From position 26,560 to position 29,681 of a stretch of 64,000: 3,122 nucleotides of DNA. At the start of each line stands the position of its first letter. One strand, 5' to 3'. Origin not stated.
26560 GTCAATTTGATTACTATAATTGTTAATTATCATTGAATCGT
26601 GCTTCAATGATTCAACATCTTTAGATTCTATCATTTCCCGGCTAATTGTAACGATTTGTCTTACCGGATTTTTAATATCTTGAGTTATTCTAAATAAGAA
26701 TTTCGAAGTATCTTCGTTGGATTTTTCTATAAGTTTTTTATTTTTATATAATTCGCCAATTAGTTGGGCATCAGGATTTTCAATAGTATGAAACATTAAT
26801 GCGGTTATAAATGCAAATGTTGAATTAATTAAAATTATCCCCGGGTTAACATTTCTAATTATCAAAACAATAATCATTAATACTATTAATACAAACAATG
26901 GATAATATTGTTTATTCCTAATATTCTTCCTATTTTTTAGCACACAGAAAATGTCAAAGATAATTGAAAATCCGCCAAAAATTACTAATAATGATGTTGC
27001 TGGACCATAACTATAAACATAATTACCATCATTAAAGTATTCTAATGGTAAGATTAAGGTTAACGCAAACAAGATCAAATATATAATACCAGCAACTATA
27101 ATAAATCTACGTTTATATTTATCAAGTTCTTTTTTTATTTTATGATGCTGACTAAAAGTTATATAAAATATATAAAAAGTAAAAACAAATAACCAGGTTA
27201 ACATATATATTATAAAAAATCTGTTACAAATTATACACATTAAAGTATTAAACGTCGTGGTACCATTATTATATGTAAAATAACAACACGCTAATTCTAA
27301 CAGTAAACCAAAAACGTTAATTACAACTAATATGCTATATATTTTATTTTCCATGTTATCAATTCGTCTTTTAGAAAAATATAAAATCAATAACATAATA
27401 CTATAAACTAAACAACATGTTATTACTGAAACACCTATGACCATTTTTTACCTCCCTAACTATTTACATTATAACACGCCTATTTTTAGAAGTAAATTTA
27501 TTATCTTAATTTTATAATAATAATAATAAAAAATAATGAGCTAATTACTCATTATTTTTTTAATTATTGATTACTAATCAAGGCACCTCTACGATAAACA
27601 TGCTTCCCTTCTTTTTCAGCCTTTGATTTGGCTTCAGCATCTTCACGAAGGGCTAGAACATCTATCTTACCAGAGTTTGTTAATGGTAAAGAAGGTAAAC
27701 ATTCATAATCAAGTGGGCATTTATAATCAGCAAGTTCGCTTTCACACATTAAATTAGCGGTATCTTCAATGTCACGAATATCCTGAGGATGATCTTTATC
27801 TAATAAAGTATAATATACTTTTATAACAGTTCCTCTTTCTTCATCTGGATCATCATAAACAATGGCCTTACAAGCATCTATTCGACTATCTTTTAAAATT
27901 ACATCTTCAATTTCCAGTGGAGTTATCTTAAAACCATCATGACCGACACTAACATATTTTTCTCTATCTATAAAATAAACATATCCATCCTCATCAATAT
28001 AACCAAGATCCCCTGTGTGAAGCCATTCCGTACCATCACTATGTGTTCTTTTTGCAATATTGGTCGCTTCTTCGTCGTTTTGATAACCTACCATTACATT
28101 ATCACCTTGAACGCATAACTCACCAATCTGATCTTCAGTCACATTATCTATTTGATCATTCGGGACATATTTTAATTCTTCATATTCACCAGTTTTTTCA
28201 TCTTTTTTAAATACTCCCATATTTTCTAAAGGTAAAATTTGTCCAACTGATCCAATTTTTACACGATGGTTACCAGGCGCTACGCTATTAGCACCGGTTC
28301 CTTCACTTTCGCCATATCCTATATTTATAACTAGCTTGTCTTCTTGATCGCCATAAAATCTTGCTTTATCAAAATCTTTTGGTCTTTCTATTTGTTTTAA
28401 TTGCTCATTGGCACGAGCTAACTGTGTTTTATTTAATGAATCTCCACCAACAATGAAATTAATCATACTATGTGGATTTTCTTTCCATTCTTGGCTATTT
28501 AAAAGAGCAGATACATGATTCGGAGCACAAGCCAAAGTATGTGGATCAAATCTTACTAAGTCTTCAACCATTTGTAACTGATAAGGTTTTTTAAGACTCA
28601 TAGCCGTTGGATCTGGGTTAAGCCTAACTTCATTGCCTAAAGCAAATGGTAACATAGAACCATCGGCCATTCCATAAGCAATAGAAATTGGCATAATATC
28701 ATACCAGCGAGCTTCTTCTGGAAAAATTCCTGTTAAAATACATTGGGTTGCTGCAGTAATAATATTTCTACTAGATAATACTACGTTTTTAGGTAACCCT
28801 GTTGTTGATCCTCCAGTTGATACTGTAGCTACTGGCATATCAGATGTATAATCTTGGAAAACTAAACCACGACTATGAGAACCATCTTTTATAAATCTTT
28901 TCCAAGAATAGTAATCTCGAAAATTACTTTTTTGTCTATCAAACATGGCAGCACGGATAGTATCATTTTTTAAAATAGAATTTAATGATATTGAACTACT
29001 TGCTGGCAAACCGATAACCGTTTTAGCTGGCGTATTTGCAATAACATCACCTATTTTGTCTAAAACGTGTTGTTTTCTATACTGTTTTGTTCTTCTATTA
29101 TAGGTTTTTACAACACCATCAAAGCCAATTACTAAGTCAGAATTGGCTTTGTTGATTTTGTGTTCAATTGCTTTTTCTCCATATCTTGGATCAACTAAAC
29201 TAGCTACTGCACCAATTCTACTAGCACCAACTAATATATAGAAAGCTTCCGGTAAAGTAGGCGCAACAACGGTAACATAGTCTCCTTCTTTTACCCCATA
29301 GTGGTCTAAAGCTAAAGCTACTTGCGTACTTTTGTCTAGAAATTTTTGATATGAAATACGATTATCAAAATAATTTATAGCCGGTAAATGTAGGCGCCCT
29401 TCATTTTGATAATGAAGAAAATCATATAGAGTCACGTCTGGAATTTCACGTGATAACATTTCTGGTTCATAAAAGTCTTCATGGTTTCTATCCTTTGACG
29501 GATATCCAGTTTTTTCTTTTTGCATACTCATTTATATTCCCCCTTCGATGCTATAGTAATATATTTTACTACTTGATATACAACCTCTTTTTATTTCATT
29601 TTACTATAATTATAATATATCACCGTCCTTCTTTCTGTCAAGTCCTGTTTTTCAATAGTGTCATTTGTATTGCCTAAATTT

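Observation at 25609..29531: Accessory insertion between metG and tatD: AMP-binding adenylating enzyme plus a hybrid sensor kinase whose H-box histidine appears to be replaced by glutamine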

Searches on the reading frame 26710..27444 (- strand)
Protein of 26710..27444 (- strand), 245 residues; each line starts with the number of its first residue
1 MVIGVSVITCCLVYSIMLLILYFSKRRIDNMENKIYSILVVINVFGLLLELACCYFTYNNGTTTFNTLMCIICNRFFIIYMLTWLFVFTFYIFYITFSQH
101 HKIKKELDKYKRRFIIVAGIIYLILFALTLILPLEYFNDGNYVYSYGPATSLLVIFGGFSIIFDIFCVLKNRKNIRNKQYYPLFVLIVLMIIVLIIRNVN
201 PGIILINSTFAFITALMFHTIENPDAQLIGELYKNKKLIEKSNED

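Call 30: predict_structure(alignment_id=A2)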
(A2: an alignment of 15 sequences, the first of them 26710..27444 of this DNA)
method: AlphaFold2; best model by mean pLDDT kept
length: 245 residues; sequences in the alignment: 15
mean_pLDDT: 79.1   pTM: 0.77
mean pLDDT of the five models: 79.1, 78.9, 76.3, 75.7, 75.0
residues with pLDDT >= 90: 18; 70-90: 172; 50-70: 55; < 50: 0
segments of 3 or more residues with pLDDT < 50: none
pLDDT, mean of each block of 10 residues (from residue 1): 78 90 78 85 90 85 86 89 89 76 68 82 89 82 79 86 83 62 76 79 70 80 64 63 59
secondary structure, 60 per line:
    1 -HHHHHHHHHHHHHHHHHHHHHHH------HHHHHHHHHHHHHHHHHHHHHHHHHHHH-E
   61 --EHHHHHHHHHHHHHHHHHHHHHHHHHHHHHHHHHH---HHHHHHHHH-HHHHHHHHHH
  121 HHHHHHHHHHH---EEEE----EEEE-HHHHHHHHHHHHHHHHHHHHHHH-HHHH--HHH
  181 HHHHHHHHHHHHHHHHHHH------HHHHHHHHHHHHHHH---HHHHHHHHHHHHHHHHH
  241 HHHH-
elements in order: H2-24 H31-58 H64-97 H101-109 H111-131 E135-138 E143-146 H148-170 H172-175 H178-199 H206-220 H224-244
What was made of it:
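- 26782..27444 (-): 7TM membrane domain (aa 1-221): seven helices with a beta-hairpin at aa 135-146. AF2 model, pLDDT 79 (call 30).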

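Call 34: fold_search(model_id=the predicted structure, library=pdb)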
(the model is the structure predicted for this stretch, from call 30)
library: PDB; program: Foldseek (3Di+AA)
matches with E <= 10: 1228; with E <= 0.001: 2
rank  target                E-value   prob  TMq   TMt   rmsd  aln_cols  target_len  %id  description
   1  6w2y_A                5.9e-04  1.00  0.48  0.22   7.5       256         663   12  CryoEM Structure of GABAB1b Homodimer (released 2020-07-01)
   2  6w2y_B                7.0e-04  1.00  0.54  0.24   6.5       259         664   11  CryoEM Structure of GABAB1b Homodimer (released 2020-07-01)
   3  9ly2_R                1.5e-03  1.00  0.46  0.36   7.7       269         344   16  A Cryo-EM structure of LA-PTH-PTH1R-V2RT-Beta-arrestin1 complex (state 1 conformation) (released 2026-03-04)
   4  8iep_D                1.7e-03  1.00  0.47  0.43  10.6       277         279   12  Cryo-EM structure of GPR156C/D of G-protein free GPR156 (local refine) (released 2024-02-14)
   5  6nbh_R                2.0e-03  1.00  0.52  0.37   8.5       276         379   17  Cryo-EM structure of parathyroid hormone receptor type 1 in complex with a long-acting parathyroid hormone analog and  (released 2019-04-17)
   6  8haf_R                2.0e-03  1.00  0.50  0.36   8.7       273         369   15  PTHrP-PTH1R-Gs complex (released 2022-12-21)
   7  8hao_R                3.1e-03  1.00  0.47  0.36   8.7       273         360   16  Human parathyroid hormone receptor-1 dimer (released 2022-12-21)
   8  6nbi_R                3.3e-03  1.00  0.52  0.38   8.4       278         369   16  Cryo-EM structure of parathyroid hormone receptor type 1 in complex with a long-acting parathyroid hormone analog and  (released 2019-04-17)
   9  9lxp_R                3.5e-03  1.00  0.52  0.44   7.5       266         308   16  A Cryo-EM structure of LA-PTH-PTH1R-Beta-arrestin1 complex (state 2 conformation) (released 2026-03-04)
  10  9uyn_R                3.9e-03  1.00  0.55  0.48   6.7       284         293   12  Cryo-EM structure of the G protein-coupled receptor 1 (GPR1) bound to beta-arrestin 1 in ligand-free state (released 2025-11-19)
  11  8yfo_R                4.3e-03  1.00  0.51  0.44   8.1       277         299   15  A cryo-EM structure of Ac-LA-PTH-PTH1R-Gs complex (released 2025-09-03)
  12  9jr2_R                4.5e-03  1.00  0.45  0.35   9.0       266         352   15  Cryo-EM structure of PTH-PTH1R-Gq (upright state) (released 2024-10-16)
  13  9k26_A                5.3e-03  1.00  0.52  0.44   8.2       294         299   12  PrRP31 bound prolactin-releasing peptide receptor coupled with Gi protein complex (released 2025-01-29)
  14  9ly3_R                5.3e-03  1.00  0.47  0.37   7.8       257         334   16  A Cryo-EM structure of LA-PTH-PTH1R-V2RT-Beta-arrestin1 complex (state 2 conformation) (released 2026-03-04)
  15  7eq1_R                7.4e-03  1.00  0.61  0.54   5.9       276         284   16  GPR114-Gs-scFv16 complex (released 2022-05-11)
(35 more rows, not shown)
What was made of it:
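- The 7TM fold matches are generic (call 34).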

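Call 49: search_protein_representatives(alignment_id=A2)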
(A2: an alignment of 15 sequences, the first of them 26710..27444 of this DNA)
Query: 15 sequences, 242 profile positions. Proteins with E-value up to 0.001 (for the whole library): 2711; up to 1e-10: 1354; up to 1e-30: 460. The best 150 are listed.
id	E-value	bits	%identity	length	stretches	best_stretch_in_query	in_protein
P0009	1.1e-95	336.0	-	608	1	1-242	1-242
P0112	5.0e-87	307.7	-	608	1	1-242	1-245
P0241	4.3e-84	298.1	-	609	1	1-241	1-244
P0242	1.9e-83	296.0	-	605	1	1-241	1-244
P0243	2.2e-77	276.1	-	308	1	1-242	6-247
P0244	3.3e-76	272.2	-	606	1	1-242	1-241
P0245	1.7e-73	263.4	-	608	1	5-242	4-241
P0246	2.0e-73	263.2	-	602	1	1-241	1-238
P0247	1.2e-70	254.0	-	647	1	1-240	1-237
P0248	1.9e-70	253.4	-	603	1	1-242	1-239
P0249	6.5e-69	248.4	-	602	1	1-240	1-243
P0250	2.8e-68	246.3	-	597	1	4-241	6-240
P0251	6.8e-68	245.0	-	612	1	4-241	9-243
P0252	2.5e-67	243.2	-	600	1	7-242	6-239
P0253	5.3e-67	242.1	-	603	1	1-241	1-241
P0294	1.8e-56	207.7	-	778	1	1-233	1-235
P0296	4.1e-56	206.4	-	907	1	3-240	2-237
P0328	2.8e-52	193.9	-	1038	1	7-234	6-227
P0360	1.2e-49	185.3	-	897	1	10-241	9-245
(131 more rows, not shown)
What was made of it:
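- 26782..27444 (-): A profile of this domain finds 2711 cluster representatives (call 49).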

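Call 53: search_protein_families(library=pfam, proteins=[P0328, P0296, P0360, P0294], max_evalue=0.001)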
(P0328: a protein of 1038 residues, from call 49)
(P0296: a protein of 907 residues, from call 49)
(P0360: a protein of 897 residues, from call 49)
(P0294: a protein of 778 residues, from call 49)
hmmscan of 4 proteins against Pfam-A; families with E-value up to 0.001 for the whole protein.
P0328 (1038 aa): 4 families
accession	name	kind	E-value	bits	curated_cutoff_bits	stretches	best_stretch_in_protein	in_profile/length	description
PF02518.31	HATPase_c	-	1.9e-25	89.9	26.4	1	347-460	1-109/111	Histidine kinase-, DNA gyrase B-, and HSP90-like ATPase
PF00072.30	Response_reg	-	7.6e-23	81.2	30.2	1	485-597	1-110/111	Response regulator receiver domain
PF00512.31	HisKA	-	1.3e-15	57.7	26.9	1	235-300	1-66/66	His Kinase A (phospho-acceptor) domain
PF01627.28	Hpt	-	3.7e-07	30.7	24.6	1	949-1024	4-79/84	Hpt domain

P0296 (907 aa): 4 families
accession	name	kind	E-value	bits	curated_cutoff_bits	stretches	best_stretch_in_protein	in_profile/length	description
PF00072.30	Response_reg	-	9.4e-51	171.1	30.2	2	641-750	1-109/111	Response regulator receiver domain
PF02518.31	HATPase_c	-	1.2e-28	100.2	26.4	1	351-464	1-109/111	Histidine kinase-, DNA gyrase B-, and HSP90-like ATPase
PF00512.31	HisKA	-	2.7e-14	53.4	26.9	1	239-303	1-65/66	His Kinase A (phospho-acceptor) domain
PF20274.4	cREC_REC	-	0.00012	23.1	27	0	666-724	16-79/88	Cyclic-phosphate processing Receiver domain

P0360 (897 aa): 4 families
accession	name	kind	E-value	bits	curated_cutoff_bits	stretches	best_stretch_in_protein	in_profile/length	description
PF02518.31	HATPase_c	-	1.6e-25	90.2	26.4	1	359-471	2-109/111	Histidine kinase-, DNA gyrase B-, and HSP90-like ATPase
PF00072.30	Response_reg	-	2e-25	89.5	30.2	1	495-605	1-109/111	Response regulator receiver domain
PF00512.31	HisKA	-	2.4e-17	63.1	26.9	1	246-311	1-66/66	His Kinase A (phospho-acceptor) domain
PF01627.28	Hpt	-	1.5e-05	25.5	24.6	1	810-888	3-81/84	Hpt domain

P0294 (778 aa): 4 families
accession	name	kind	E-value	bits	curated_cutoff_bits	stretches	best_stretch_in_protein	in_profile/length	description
PF00072.30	Response_reg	-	1.6e-27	96.3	30.2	1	487-598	1-110/111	Response regulator receiver domain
PF00512.31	HisKA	-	3.1e-13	50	26.9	1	244-309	1-66/66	His Kinase A (phospho-acceptor) domain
PF02518.31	HATPase_c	-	3.3e-08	34.4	26.4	1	359-466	4-108/111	Histidine kinase-, DNA gyrase B-, and HSP90-like ATPase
PF01627.28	Hpt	-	0.00016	22.3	24.6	1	688-766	2-80/84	Hpt domain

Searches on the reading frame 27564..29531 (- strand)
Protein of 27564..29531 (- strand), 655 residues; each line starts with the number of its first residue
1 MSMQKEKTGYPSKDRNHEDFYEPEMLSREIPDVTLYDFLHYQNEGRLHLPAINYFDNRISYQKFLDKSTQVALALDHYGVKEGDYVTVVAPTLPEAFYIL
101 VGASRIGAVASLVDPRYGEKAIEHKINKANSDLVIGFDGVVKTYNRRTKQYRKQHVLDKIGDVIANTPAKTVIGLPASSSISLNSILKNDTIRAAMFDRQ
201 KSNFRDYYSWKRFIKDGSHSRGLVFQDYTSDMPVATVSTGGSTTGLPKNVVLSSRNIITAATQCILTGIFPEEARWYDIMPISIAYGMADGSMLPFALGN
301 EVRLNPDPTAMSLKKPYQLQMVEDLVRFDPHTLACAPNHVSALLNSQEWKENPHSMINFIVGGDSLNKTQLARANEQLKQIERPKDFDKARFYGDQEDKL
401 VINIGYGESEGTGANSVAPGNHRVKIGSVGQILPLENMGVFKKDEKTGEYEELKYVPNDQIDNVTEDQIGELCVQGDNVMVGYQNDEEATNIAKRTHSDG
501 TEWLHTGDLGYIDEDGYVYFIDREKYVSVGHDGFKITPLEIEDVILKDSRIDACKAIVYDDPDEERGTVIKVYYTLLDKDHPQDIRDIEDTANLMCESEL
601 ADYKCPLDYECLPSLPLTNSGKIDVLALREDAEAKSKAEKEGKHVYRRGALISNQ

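Call 3: search_protein_families(library=pfam, proteins=[window:27564-29531:-], max_evalue=1)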
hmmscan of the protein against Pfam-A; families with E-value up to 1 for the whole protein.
window:27564-29531:- (655 aa): 3 families
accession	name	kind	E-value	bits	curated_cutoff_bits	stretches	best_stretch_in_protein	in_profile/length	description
PF00501.34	AMP-binding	-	2.3e-41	142.3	29.9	1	46-483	8-383/384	AMP-binding enzyme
PF13193.12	AMP-binding_C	-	2.5e-08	35.2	24.5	1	540-622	1-76/76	AMP-binding enzyme C-terminal domain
PF12028.13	DUF3515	-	0.29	11.3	27.6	1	487-532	90-135/159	Protein of unknown function (DUF3515)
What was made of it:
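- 27564..29531 (-): ANL-superfamily adenylate-forming enzyme, 655 aa. Catalytic residues: K248 (28788-28790), E410 (28302-28304), D508 (28008-28010), R523 (27963-27965), K622 (27666-27668). Pfam AMP-binding 2.3e-41 and AMP-binding_C 2.5e-8 (call 3).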

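Call 4: search_protein_families(library=ncbifam, proteins=[window:27564-29531:-], max_evalue=0.1)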
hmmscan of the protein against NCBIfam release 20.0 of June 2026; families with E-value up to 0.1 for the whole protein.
window:27564-29531:- (655 aa): 104 families (the best 25 are shown)
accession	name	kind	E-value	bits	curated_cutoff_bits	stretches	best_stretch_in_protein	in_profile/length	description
NF004837.0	PRK06187.1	subfamily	5.2e-56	190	476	1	33-638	8-528/531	long-chain-fatty-acid--CoA ligase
NF005714.0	PRK07529.1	subfamily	1.1e-46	159.4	632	2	399-636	363-580/640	acyl-CoA synthetase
NF004114.0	PRK05605.1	equivalog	5.5e-44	150.4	766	2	7-310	7-301/575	long-chain-fatty-acid--CoA ligase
NF006181.0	PRK08314.1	subfamily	1.4e-42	145.7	705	2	459-639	388-561/563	long-chain-fatty-acid--CoA ligase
NF004822.0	PRK06178.1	equivalog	6.9e-39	133.9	782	2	468-634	417-569/571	acyl-CoA synthetase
NF009233.0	PRK12583.1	subfamily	1.5e-37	129.3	832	2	450-633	381-551/558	fatty acid CoA ligase family protein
NF006523.0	PRK08974.1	equivalog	1.5e-37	128.9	884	1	56-638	46-559/561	long-chain-fatty-acid--CoA ligase FadD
NF005220.0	PRK06710.1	equivalog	5.6e-36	123.8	1116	2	464-641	398-562/563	long-chain-fatty-acid--CoA ligase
NF006020.0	PRK08162.1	subfamily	2.3e-35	121.9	677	2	459-637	377-543/545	acyl-CoA synthetase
NF005463.0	PRK07059.1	subfamily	1.1e-34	119.7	869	1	47-631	37-555/557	long-chain-fatty-acid--CoA ligase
NF004229.0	PRK05677.1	subfamily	1.5e-34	119.4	879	1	50-638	41-561/563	long-chain-fatty-acid--CoA ligase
NF052269.1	Staph_lig_FadD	equivalog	1.4e-33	116.1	650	2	219-635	138-496/499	long-chain-fatty-acid--CoA ligase FadD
NF002966.0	PRK03640.1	equivalog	8e-33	113.7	556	2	460-632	323-480/483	o-succinylbenzoate--CoA ligase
TIGR01923.1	menE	equivalog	2e-32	112.6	330.15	2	461-624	290-438/442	o-succinylbenzoate--CoA ligase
NF005801.1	PRK07656.1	equivalog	2.9e-32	112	657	2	461-623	344-494/500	FadD3 family acyl-CoA ligase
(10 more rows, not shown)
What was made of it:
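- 27564..29531 (-): Below every NCBIfam equivalog cut-off; best is PRK06187 at 190 bits against a cut-off of 476 (call 4).
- On Long-chain fatty-acid--CoA ligase FadD (NCBIfam equivalogs): FadD PRK08974 scores 129 bits (cut-off 884) (call 4).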

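Call 8: find_homologous_proteins(query=window:27564-29531:-, max_evalue=1e-10)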
Query window:27564-29531:- (655 aa): 121 proteins with E <= 1e-10 among 8000 candidates; the best 120 are listed.
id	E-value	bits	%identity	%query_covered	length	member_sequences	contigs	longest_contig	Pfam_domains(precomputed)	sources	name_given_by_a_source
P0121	0.0e+0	1425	93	100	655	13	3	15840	PF00501.35,PF13193.13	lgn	-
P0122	0.0e+0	1045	70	97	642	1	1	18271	PF00501.35,PF13193.13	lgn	-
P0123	2.5e-297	1006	68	98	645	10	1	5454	PF00501.35,PF13193.13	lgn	-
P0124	4.3e-297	1005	69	96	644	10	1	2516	PF00501.35,PF13193.13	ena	-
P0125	2.1e-281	953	64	97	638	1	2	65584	PF00501.35,PF13193.13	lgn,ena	-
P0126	6.6e-276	935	63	97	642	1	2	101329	PF00501.35,PF13193.13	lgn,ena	-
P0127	3.9e-274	929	62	97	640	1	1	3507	PF00501.35,PF13193.13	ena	-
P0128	9.0e-273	924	63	96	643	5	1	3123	PF00501.35,PF13193.13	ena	-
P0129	1.9e-262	890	59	97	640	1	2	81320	PF00501.35,PF13193.13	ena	-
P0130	3.7e-260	883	63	92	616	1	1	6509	PF00501.35,PF13193.13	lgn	-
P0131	2.0e-257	874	59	96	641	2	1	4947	PF00501.35,PF13193.13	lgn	-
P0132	7.1e-254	862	59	97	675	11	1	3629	PF00501.35,PF13193.13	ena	-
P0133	3.0e-252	857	60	96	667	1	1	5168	PF00501.35,PF13193.13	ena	-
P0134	2.2e-249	847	63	92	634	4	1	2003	PF00501.35,PF13193.13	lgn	-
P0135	2.6e-248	844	59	97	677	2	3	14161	PF00501.35,PF13193.13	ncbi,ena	-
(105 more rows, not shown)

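Call 19: search_solved_structures(query=window:27564-29531:-, max_evalue=1e-10, show_alignments=1)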
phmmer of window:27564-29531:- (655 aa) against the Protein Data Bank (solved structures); distinct sequences matched with E-value up to 1e-10: 66 (the best 60 are shown).
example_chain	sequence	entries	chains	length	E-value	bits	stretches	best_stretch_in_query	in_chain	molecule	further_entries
6k4c_A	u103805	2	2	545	1e-27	99.9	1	403-633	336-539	Ancestral luciferase AncLamp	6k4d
5bsw_A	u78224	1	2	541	3e-25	91.7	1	452-574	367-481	4-coumarate--CoA ligase 2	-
5u95_A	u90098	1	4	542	3e-25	91.7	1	452-574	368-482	4-coumarate--CoA ligase 2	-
5bsm_A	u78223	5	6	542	3.1e-25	91.7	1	452-574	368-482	4-coumarate--CoA ligase 2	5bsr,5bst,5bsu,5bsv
3a9u_A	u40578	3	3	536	2.2e-24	88.9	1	452-580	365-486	4-coumarate--CoA ligase | 4-coumarate:CoA ligase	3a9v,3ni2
6q2m_A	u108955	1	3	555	1.7e-22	82.6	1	405-571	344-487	Luciferin 4-monooxygenase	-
3g7s_A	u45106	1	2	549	2.3e-22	82.2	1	465-631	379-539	Long-chain-fatty-acid--CoA ligase (FadD-1)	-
5kyv_A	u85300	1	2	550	1.6e-21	79.4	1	450-571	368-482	Luciferin 4-monooxygenase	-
6qjz_A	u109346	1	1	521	2.5e-21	78.8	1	465-623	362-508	oxalyl CoA-synthetase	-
3iep_A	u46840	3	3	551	5.5e-21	77.6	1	450-571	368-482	Luciferin 4-monooxygenase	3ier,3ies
1ba3_A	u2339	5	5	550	5.7e-21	77.6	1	450-571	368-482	LUCIFERASE | Luciferin 4-monooxygenase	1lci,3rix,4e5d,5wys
5kyt_A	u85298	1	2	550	5.7e-21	77.6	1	450-571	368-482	Luciferin 4-monooxygenase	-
4g36_A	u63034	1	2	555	5.9e-21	77.5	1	450-571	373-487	Luciferin 4-monooxygenase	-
5dv9_A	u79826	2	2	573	6.7e-21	77.4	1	450-570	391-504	Luciferin 4-monooxygenase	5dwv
6hps_A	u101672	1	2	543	7.4e-21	77.2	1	450-568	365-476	Luciferin 4-monooxygenase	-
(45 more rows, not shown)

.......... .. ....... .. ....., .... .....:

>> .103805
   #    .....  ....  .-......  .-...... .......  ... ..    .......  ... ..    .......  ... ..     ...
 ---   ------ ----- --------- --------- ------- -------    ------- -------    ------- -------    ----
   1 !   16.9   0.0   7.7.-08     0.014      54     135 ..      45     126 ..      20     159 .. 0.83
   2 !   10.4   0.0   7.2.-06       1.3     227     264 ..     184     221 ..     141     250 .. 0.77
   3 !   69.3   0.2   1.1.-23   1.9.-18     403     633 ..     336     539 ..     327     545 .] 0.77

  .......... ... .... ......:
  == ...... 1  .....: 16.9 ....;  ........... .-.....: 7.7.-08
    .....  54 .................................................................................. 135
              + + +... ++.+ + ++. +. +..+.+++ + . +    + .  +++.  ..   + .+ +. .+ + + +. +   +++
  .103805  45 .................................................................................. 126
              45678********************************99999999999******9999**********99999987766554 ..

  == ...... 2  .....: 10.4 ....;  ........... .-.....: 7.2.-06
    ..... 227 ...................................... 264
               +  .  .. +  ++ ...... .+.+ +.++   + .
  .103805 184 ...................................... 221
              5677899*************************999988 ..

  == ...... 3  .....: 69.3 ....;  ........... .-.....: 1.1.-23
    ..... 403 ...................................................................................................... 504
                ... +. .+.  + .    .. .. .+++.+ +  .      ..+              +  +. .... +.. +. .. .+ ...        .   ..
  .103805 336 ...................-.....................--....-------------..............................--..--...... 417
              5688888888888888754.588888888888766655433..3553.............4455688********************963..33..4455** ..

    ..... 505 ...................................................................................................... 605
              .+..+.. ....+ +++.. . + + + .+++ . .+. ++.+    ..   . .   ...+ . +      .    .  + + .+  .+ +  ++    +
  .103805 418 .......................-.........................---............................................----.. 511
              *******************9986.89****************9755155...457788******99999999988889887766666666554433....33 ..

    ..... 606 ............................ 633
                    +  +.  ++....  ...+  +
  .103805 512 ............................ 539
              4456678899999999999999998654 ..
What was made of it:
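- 27564..29531 (-): Best PDB relatives are luciferase, 4CL and FadD types (call 19).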

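Call 54: search_protein_families(library=padloc, proteins=[window:27564-29531:-], max_evalue=0.001)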
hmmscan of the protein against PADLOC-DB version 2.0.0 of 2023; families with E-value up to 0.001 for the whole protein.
window:27564-29531:- (655 aa): 0 families
